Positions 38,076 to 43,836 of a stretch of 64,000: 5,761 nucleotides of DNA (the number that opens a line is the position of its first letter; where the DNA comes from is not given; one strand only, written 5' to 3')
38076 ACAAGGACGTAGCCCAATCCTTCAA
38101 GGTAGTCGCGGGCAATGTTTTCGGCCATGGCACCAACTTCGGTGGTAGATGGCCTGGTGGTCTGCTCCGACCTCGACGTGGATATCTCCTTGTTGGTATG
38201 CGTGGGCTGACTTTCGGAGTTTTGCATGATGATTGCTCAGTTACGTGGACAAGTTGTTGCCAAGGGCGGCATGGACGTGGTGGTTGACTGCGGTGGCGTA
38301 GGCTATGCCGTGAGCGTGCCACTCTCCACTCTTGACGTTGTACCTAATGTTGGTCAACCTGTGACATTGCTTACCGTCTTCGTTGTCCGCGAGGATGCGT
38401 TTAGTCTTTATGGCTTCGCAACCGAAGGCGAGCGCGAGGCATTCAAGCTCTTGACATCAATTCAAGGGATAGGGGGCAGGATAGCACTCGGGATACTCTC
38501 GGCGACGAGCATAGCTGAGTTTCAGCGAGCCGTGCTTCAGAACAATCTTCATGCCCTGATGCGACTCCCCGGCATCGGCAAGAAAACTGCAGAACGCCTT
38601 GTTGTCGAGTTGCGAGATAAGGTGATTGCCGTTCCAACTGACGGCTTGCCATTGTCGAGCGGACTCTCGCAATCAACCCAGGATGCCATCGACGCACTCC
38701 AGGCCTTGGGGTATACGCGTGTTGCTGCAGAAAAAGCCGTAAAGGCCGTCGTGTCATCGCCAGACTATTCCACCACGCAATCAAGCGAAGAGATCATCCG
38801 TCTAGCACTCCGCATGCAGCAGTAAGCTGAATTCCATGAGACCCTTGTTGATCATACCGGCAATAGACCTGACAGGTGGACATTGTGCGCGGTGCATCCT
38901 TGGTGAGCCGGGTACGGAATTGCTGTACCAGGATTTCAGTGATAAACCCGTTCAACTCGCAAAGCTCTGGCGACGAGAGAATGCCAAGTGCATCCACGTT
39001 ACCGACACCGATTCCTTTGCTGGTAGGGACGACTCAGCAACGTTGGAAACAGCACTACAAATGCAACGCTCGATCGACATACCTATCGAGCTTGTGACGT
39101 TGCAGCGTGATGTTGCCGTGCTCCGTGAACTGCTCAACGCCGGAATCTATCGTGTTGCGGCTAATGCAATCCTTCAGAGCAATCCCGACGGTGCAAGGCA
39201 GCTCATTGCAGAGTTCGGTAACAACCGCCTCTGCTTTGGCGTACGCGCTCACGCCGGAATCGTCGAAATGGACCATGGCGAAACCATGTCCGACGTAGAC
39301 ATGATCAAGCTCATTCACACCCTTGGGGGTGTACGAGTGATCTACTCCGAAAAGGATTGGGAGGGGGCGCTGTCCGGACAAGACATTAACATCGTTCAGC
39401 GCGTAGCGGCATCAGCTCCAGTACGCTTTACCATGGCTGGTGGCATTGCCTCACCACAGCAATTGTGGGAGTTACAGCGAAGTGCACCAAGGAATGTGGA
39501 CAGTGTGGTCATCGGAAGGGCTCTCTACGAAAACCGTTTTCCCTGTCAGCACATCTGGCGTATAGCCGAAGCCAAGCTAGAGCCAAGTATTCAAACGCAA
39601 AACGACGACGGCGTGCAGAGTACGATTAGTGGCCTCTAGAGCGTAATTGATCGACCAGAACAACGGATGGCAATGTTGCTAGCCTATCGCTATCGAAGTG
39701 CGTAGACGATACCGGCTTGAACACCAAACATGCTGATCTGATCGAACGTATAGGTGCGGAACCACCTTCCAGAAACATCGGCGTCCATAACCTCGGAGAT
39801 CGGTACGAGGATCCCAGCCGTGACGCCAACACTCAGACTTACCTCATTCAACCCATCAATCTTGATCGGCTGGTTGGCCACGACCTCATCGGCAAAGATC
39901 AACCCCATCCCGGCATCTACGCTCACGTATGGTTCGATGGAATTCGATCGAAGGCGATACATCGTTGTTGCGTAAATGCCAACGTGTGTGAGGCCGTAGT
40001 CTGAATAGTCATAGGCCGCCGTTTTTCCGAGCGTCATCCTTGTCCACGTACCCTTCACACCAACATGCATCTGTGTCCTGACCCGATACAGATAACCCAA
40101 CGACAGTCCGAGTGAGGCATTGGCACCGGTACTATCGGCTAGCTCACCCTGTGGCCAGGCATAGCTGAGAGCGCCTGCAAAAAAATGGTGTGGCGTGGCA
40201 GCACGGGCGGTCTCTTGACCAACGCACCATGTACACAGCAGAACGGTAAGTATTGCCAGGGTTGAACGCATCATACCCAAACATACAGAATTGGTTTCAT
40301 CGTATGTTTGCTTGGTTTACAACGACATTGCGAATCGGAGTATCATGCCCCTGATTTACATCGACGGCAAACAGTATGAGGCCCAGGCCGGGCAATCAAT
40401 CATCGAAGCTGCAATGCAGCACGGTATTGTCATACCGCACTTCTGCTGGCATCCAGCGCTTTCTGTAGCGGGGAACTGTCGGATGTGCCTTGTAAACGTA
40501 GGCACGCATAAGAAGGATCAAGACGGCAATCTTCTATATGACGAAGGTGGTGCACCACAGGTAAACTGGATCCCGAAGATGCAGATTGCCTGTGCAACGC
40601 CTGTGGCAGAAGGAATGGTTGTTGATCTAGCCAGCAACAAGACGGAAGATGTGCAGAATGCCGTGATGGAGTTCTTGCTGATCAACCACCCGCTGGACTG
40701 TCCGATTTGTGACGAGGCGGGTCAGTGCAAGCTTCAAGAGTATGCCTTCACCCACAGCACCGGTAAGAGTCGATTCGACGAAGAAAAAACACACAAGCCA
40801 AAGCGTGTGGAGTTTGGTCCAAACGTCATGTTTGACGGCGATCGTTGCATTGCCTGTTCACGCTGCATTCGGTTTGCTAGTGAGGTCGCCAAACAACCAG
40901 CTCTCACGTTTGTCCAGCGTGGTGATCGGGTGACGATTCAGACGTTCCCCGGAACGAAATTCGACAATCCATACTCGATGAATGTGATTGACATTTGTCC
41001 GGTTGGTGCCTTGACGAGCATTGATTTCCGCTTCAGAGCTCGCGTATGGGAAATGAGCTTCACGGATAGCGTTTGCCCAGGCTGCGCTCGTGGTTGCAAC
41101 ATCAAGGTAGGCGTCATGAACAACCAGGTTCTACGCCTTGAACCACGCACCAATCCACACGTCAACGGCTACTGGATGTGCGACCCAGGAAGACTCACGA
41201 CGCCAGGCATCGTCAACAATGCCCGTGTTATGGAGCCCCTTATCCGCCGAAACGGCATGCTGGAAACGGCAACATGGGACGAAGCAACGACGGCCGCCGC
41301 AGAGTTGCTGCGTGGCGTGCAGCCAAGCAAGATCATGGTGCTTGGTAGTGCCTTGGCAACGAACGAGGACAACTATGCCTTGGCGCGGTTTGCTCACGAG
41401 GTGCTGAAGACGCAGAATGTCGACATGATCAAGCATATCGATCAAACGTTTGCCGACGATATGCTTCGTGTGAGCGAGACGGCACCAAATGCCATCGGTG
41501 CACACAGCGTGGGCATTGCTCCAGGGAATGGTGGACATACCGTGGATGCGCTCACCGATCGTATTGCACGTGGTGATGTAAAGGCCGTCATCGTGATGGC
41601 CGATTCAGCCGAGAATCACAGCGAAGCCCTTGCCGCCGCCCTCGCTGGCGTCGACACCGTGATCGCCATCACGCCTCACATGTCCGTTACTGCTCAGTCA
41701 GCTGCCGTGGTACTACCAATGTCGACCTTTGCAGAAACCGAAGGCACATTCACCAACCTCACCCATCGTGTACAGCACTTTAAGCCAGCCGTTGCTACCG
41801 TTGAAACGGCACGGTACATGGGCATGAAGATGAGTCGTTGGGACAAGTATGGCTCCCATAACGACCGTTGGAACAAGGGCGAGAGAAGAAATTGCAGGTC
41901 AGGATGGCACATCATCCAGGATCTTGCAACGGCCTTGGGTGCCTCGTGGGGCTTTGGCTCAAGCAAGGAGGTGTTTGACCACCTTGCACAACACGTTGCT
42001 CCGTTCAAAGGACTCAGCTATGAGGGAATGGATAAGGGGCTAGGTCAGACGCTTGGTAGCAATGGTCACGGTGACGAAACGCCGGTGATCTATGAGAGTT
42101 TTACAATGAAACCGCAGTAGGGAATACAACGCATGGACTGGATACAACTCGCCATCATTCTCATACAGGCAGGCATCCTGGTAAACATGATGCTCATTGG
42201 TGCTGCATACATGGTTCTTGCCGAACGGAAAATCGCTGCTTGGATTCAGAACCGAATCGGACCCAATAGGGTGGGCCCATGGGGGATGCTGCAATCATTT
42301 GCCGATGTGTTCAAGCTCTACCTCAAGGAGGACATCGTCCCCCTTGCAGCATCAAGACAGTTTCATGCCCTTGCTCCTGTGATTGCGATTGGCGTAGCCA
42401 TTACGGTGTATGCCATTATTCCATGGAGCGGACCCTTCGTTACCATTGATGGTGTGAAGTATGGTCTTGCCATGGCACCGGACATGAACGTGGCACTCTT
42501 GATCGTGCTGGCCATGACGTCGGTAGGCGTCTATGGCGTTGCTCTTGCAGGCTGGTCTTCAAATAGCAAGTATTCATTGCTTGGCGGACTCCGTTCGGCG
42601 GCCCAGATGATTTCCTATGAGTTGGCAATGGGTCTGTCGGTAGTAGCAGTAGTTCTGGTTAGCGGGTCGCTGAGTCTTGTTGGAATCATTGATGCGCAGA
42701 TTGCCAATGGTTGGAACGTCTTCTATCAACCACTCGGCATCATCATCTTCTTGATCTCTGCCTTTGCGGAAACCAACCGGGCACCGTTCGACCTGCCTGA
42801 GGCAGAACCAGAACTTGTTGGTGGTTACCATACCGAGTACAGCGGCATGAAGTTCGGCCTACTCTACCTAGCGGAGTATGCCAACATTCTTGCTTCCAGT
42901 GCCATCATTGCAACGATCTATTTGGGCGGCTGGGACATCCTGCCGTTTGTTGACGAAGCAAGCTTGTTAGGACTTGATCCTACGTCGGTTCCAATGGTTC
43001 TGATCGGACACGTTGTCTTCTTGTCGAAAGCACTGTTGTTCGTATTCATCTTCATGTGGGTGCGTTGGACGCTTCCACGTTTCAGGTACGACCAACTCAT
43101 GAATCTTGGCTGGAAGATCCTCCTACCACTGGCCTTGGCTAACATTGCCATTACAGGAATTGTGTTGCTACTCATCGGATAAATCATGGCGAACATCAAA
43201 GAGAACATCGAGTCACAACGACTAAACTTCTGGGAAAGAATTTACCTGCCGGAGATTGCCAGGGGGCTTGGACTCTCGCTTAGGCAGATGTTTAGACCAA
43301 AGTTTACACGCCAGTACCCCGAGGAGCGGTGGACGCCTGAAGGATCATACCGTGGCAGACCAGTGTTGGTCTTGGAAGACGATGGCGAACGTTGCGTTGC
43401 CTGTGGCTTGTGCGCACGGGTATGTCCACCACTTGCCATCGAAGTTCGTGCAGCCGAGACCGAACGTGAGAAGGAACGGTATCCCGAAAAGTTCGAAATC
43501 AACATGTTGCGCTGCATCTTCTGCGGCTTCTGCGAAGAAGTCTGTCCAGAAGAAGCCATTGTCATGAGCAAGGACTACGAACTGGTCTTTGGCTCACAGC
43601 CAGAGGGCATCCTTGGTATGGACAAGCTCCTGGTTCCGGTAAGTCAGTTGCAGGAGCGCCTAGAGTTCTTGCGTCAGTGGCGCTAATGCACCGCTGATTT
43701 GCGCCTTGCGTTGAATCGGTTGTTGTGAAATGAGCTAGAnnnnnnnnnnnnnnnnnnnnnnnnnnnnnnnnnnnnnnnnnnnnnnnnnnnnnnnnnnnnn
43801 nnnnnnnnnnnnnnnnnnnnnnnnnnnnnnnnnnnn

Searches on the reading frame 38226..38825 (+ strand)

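Call 8: search_protein_families(library=pfam, proteins=[window:38226-38825:+], max_evalue=0.001)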
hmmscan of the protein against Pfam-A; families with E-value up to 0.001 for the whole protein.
window:38226-38825:+ (199 aa): 6 families
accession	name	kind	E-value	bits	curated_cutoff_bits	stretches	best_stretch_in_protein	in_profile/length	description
PF01330.27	RuvA_N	-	1.4e-20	73.6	23.6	1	2-63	1-61/61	RuvA N terminal domain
PF14520.12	HHH_5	-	3.3e-16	59.9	27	1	73-131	1-57/57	Helix-hairpin-helix domain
PF07499.19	RuvA_C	-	4.1e-11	43.6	24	1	151-196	3-44/47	RuvA, C-terminal domain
PF21176.3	RecR_HhH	-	4.4e-06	26.8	27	1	109-128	6-25/45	RecR, helix-hairpin-helix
PF02371.22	Transposase_20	-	3.9e-05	24.4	21.3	0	109-131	2-24/87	Transposase IS116/IS110/IS902 family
PF00633.29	HHH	-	0.00022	21.4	24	0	111-125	13-27/30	Helix-hairpin-helix motif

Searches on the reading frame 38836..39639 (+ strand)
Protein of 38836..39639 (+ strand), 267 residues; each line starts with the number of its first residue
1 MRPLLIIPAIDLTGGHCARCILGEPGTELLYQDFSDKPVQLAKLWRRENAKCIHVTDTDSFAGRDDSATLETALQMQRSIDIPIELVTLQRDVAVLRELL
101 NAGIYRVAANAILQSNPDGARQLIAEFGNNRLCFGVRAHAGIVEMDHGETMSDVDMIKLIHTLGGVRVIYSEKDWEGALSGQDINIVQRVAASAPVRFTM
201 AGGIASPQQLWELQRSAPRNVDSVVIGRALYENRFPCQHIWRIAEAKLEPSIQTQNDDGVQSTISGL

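Call 8: search_protein_families(library=pfam, proteins=[window:38836-39639:+], max_evalue=0.001)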
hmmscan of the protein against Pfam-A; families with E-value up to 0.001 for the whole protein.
window:38836-39639:+ (267 aa): 1 family
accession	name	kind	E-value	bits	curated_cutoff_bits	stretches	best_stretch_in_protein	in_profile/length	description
PF00977.27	His_biosynth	-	7.1e-33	114.4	23.6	1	6-235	2-227/228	Histidine biosynthesis protein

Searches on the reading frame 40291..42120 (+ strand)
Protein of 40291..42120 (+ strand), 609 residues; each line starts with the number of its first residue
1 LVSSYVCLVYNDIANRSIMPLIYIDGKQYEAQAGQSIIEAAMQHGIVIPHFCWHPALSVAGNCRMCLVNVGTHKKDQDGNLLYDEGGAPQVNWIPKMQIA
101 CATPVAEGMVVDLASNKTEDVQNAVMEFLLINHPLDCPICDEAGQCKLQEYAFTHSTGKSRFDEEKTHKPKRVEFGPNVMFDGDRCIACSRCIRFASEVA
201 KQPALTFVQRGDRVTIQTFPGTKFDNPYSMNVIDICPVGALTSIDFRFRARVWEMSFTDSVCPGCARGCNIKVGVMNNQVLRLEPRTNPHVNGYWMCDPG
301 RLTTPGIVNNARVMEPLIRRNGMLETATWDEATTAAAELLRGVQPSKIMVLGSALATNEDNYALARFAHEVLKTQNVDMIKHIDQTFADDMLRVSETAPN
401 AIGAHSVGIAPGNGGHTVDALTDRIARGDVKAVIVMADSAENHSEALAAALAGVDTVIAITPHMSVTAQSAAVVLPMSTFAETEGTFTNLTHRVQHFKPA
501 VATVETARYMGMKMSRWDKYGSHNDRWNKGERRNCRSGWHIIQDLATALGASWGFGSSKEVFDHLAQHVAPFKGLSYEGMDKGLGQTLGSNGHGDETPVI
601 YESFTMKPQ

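Call 8: search_protein_families(library=pfam, proteins=[window:40291-42120:+], max_evalue=0.001)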
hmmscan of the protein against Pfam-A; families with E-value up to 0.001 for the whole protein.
window:40291-42120:+ (609 aa): 7 families
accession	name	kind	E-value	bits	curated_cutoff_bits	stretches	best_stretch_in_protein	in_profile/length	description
PF22117.2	Fer4_Nqo3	-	1.4e-24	86.5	27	1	176-242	1-67/67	NADH-quinone oxidoreductase subunit 3, ferredoxin-like domain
PF00384.28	Molybdopterin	-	1.2e-20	74.3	24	2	418-508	247-341/353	Molybdopterin oxidoreductase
PF13510.11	Fer2_4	-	1.8e-15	57.2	22.8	1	22-112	6-78/82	2Fe-2S iron-sulfur cluster binding domain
PF10588.14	NADH-G_4Fe-4S_3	-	2.2e-14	53.1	27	1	123-158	2-37/40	NADH-ubiquinone oxidoreductase-G iron-sulfur binding region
PF00111.32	Fer2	-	4.9e-08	33.2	21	1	23-105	2-76/77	2Fe-2S iron-sulfur cluster binding domain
PF04879.21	Molybdop_Fe4S4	-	9.2e-08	32.4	22.7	1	255-301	1-47/55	Molybdopterin oxidoreductase Fe4S4 domain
PF22151.2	Fer4_NDSU1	-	6.6e-06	26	23.8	1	266-302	12-48/51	NADH-ubiquinone oxidoreductase NDSU1/NuoG-like, 4Fe-4S domain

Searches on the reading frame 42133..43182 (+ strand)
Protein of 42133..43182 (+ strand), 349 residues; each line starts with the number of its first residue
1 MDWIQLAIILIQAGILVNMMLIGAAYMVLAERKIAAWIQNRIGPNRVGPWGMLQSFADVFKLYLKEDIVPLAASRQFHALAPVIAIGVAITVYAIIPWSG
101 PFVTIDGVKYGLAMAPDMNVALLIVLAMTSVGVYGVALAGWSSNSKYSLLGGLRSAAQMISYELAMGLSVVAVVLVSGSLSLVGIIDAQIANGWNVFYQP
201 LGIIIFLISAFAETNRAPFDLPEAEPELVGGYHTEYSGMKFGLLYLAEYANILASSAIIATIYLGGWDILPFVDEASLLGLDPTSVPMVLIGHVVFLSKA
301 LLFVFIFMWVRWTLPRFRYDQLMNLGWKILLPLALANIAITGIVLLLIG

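Call 8: search_protein_families(library=pfam, proteins=[window:42133-43182:+], max_evalue=0.001)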
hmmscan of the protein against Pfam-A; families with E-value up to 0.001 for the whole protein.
window:42133-43182:+ (349 aa): 1 family
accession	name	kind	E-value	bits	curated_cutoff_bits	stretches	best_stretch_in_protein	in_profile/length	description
PF00146.26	NADHdh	-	5.1e-120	400.8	27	1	14-341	4-297/298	NADH dehydrogenase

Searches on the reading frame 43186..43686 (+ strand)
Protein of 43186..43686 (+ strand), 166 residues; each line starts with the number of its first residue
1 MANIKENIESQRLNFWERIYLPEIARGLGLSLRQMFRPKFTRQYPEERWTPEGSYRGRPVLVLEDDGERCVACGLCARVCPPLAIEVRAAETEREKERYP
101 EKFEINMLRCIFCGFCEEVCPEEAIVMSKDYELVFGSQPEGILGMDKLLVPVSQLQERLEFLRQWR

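Call 9: search_protein_families(library=pfam, proteins=[window:43186-43686:+], max_evalue=0.001)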
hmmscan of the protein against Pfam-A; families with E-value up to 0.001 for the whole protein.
window:43186-43686:+ (166 aa): 14 families
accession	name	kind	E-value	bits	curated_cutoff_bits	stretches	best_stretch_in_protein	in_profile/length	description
PF00037.32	Fer4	-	5.5e-14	51.7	21.1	2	104-125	2-23/24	4Fe-4S binding domain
PF12838.12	Fer4_7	-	1.5e-11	45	27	1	69-124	1-52/52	4Fe-4S dicluster domain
PF12837.12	Fer4_6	-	4.1e-09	36.4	25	1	103-125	2-24/24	4Fe-4S binding domain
PF13237.11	Fer4_10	-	8e-09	35.7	25.5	1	65-121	4-53/53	4Fe-4S dicluster domain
PF13187.11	Fer4_9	-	1.1e-08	35.4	27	1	69-125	1-52/52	4Fe-4S dicluster domain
PF14697.11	Fer4_21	-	5.3e-08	33.3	35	0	66-84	37-56/59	4Fe-4S dicluster domain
PF12797.12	Fer4_2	-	1.5e-07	31.4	24.5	0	66-81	6-21/22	4Fe-4S binding domain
PF13183.11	Fer4_8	-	9.9e-07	29.6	27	1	68-123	3-67/68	4Fe-4S dicluster domain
PF13484.11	Fer4_16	-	1.8e-06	29.1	30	1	69-122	1-65/66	4Fe-4S double cluster binding domain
PF25160.1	LdpA_Fe-S-bd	-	5.7e-06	26.4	27.6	0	68-88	26-46/49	LdpA Fe-S cluster-binding domain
PF12800.12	Fer4_4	-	0.0001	22.8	24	0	68-81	2-15/17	4Fe-4S binding domain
PF13534.11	Fer4_17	-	0.00013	22.8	22.2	0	69-123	1-59/61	4Fe-4S dicluster domain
PF13370.11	Fer4_13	-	0.00021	22.3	24.5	0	66-81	2-17/58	4Fe-4S single cluster domain of Ferredoxin I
PF12798.12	Fer4_3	-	0.00038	21.5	27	0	110-124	1-15/15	4Fe-4S binding domain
